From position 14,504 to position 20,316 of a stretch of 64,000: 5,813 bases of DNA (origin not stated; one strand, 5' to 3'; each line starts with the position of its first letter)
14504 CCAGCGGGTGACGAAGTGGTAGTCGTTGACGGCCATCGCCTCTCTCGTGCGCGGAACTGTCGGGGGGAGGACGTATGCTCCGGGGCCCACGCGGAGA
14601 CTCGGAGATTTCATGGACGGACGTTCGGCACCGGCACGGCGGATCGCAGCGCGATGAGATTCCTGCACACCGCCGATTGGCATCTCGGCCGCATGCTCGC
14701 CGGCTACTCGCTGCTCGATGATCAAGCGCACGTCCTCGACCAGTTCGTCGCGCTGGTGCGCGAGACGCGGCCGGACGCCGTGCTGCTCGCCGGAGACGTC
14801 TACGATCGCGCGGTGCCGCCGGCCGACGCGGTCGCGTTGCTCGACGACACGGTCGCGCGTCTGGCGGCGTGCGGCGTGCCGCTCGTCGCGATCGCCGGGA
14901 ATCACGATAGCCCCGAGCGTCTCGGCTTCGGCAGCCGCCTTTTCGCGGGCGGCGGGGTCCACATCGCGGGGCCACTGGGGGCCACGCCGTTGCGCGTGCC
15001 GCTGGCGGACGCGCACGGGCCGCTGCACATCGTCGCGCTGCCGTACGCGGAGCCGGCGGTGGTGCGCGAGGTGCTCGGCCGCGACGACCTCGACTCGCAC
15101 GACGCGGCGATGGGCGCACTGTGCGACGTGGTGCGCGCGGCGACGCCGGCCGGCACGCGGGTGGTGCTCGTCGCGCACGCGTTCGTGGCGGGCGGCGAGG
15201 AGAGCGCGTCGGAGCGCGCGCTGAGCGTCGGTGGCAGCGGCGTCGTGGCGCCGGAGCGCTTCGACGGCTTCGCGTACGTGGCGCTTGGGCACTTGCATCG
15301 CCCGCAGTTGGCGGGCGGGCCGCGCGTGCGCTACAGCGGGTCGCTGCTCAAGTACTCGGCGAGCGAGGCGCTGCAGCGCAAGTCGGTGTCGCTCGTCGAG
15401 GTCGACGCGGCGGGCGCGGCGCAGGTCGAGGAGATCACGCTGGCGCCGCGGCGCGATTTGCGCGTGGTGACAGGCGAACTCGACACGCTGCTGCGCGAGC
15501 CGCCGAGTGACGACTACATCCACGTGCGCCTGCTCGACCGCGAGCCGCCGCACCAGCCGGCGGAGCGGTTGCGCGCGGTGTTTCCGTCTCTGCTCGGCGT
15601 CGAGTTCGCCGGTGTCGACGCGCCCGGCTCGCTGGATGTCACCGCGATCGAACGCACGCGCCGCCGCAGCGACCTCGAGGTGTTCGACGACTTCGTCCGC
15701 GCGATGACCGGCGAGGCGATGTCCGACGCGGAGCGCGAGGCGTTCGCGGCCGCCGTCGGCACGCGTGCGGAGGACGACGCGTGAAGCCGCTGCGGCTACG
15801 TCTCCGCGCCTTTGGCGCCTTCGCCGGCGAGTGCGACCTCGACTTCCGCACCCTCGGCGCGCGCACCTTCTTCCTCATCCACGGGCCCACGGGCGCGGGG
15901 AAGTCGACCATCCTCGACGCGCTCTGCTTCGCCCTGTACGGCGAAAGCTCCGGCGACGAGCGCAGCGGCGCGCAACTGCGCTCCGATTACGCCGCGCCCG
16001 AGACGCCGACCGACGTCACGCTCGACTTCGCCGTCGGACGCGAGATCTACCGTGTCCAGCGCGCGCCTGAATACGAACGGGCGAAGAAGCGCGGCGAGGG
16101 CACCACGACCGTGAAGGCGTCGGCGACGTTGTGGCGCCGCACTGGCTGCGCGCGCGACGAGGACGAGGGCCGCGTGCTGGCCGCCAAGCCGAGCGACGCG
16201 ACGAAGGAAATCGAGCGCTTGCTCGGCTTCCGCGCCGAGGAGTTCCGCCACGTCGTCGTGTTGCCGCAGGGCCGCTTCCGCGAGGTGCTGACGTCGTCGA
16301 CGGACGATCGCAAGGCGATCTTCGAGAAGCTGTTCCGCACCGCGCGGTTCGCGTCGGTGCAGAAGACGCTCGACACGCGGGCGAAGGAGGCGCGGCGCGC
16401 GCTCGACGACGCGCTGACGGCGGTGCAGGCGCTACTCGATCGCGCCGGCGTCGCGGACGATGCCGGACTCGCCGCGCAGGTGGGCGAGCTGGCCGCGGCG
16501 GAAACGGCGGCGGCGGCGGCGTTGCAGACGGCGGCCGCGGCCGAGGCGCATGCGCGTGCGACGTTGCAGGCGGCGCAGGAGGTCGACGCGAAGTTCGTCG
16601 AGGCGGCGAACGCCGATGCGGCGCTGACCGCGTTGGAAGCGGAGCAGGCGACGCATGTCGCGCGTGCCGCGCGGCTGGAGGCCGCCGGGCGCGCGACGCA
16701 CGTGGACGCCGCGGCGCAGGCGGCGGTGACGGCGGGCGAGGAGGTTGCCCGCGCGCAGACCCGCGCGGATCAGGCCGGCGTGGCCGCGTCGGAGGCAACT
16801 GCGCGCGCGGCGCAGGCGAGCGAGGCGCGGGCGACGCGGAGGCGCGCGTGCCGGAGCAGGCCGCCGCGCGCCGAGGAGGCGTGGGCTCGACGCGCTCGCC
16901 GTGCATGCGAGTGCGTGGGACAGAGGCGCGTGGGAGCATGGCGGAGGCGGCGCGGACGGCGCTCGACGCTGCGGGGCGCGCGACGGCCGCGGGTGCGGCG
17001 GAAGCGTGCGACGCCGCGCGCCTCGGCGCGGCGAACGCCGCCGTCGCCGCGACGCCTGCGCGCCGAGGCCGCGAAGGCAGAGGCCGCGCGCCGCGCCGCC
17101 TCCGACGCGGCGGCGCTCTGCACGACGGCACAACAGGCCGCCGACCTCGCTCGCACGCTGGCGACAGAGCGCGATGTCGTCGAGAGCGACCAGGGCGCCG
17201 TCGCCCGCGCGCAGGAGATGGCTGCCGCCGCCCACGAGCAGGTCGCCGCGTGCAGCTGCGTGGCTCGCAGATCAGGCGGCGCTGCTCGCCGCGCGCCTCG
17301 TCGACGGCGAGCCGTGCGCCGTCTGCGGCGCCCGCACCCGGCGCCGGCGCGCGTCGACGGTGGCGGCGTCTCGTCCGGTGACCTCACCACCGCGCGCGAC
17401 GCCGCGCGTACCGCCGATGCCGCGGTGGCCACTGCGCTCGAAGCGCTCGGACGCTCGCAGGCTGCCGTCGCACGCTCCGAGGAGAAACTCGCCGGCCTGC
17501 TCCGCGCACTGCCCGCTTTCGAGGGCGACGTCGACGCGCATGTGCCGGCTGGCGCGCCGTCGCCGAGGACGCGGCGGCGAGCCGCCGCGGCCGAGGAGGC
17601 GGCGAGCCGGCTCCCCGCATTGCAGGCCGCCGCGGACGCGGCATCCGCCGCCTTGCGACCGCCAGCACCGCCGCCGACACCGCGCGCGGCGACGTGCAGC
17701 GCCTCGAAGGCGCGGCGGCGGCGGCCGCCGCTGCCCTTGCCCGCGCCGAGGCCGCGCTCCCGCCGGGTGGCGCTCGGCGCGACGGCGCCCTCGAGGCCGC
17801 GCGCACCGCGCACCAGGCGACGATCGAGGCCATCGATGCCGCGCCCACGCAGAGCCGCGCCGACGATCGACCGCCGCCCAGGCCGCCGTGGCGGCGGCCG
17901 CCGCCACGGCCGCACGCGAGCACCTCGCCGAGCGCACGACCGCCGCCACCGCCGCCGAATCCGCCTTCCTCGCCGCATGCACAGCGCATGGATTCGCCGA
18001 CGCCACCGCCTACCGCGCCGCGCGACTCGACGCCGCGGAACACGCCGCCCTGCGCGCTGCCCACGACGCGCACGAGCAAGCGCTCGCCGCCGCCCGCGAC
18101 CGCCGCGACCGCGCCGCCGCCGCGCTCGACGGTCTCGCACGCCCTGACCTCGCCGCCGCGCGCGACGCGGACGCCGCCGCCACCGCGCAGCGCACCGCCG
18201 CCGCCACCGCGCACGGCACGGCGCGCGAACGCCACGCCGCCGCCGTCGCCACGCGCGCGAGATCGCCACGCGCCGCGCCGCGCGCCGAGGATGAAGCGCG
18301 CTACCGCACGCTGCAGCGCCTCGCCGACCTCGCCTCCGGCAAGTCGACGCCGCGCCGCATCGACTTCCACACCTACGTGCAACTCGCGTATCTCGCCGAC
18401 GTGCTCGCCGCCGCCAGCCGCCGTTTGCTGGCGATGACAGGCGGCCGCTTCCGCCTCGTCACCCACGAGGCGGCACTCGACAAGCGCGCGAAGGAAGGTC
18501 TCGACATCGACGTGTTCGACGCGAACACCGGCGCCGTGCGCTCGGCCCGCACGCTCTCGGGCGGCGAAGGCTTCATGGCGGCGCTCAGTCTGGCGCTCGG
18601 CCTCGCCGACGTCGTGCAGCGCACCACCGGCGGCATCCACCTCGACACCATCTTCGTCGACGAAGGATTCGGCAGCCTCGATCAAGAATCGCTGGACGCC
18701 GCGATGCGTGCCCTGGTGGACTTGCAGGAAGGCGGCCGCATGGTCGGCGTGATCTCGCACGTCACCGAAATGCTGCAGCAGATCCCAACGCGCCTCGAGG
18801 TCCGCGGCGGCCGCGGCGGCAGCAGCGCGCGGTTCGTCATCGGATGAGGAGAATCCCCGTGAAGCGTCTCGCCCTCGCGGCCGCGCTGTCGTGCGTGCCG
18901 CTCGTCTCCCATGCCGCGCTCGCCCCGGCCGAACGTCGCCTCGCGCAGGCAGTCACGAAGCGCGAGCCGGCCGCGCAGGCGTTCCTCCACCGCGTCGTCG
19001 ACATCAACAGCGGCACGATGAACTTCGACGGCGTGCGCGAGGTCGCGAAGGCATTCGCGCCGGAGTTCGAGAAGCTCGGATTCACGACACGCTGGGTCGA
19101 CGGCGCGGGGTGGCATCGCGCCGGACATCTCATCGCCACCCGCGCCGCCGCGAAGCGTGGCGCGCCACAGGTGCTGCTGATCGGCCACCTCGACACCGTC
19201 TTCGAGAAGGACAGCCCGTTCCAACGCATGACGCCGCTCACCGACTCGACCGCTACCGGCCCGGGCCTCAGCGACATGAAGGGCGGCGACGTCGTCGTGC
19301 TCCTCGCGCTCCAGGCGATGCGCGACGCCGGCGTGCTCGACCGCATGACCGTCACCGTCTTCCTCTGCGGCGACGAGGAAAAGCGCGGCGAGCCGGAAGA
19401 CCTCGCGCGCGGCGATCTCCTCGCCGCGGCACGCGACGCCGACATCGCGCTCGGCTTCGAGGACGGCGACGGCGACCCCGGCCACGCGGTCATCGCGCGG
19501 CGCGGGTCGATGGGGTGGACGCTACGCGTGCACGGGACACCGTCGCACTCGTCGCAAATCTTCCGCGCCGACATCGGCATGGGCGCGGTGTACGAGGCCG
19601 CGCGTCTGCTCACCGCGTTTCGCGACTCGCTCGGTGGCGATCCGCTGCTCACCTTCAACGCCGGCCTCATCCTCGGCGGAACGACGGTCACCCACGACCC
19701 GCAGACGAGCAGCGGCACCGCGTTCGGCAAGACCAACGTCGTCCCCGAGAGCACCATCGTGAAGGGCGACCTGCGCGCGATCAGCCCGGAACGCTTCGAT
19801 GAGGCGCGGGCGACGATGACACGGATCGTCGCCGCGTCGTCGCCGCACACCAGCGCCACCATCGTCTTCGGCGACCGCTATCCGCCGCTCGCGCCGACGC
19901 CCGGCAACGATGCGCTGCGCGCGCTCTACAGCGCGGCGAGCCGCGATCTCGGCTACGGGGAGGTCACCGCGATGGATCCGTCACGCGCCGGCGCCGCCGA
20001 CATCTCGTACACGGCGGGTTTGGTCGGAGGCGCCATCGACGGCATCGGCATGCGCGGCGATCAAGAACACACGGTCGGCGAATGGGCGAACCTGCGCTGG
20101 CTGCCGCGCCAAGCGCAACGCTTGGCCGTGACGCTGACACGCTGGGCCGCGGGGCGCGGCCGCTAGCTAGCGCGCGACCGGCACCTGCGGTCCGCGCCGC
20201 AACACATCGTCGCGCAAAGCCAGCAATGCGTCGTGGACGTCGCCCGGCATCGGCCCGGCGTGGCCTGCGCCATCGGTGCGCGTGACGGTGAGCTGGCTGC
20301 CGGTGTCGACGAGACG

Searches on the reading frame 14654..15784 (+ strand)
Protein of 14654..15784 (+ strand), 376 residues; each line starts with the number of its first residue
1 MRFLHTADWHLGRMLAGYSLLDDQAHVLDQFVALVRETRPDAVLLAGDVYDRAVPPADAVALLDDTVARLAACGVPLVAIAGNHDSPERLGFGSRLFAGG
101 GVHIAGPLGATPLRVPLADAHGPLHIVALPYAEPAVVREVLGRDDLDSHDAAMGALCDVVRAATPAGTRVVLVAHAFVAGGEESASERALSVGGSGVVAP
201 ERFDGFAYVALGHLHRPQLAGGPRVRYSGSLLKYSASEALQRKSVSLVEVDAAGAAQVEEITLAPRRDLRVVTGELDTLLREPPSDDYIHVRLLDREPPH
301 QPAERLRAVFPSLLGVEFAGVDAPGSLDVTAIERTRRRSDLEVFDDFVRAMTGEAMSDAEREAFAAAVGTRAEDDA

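Call 17: search_protein_families(library=pfam, proteins=[window:14654-15784:+], max_evalue=0.001)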
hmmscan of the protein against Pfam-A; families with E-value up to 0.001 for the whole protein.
window:14654-15784:+ (376 aa): 3 families
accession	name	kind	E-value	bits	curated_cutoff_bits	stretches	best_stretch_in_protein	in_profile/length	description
PF00149.33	Metallophos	-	5.4e-14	53.5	21.5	1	1-217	1-191/191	Calcineurin-like phosphoesterase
PF12320.13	SbcD_C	-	1.2e-13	51.8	24.4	1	265-351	1-93/94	Type 5 capsule protein repressor C-terminal domain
PF12850.12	Metallophos_2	-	8.1e-06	26.4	27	1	1-219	1-121/154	Calcineurin-like phosphoesterase superfamily domain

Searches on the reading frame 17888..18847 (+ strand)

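Call 17: search_protein_families(library=pfam, proteins=[window:17888-18847:+], max_evalue=0.001)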
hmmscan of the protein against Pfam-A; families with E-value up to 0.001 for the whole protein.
window:17888-18847:+ (319 aa): 1 family
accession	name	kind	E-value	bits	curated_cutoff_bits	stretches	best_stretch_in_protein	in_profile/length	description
PF13558.12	SbcC_Walker_B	-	1.2e-10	41.9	27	1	196-277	3-89/90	SbcC/RAD50-like, Walker B motif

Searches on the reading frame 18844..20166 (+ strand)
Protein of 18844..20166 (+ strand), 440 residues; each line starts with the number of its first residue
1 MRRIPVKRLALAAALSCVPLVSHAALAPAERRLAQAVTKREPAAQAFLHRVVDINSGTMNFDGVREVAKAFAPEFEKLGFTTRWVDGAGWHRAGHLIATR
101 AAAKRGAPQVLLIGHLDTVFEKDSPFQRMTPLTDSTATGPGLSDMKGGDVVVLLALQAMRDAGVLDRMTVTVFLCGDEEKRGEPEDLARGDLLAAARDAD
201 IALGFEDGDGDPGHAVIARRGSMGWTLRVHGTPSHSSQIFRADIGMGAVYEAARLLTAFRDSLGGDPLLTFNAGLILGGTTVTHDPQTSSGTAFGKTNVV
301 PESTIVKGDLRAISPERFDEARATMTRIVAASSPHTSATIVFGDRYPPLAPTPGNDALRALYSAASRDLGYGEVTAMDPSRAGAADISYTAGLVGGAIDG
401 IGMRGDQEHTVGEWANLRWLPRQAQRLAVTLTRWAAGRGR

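Call 17: search_protein_families(library=pfam, proteins=[window:18844-20166:+], max_evalue=0.001)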
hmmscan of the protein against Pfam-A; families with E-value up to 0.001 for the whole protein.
window:18844-20166:+ (440 aa): 2 families
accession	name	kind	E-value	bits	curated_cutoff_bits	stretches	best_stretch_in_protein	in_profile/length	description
PF01546.33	Peptidase_M20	-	1.9e-17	64.3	24.6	1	111-431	1-204/206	Peptidase family M20/M25/M40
PF07687.19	M20_dimer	-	1.3e-11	44.8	21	1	217-334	1-104/107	Peptidase dimerisation domain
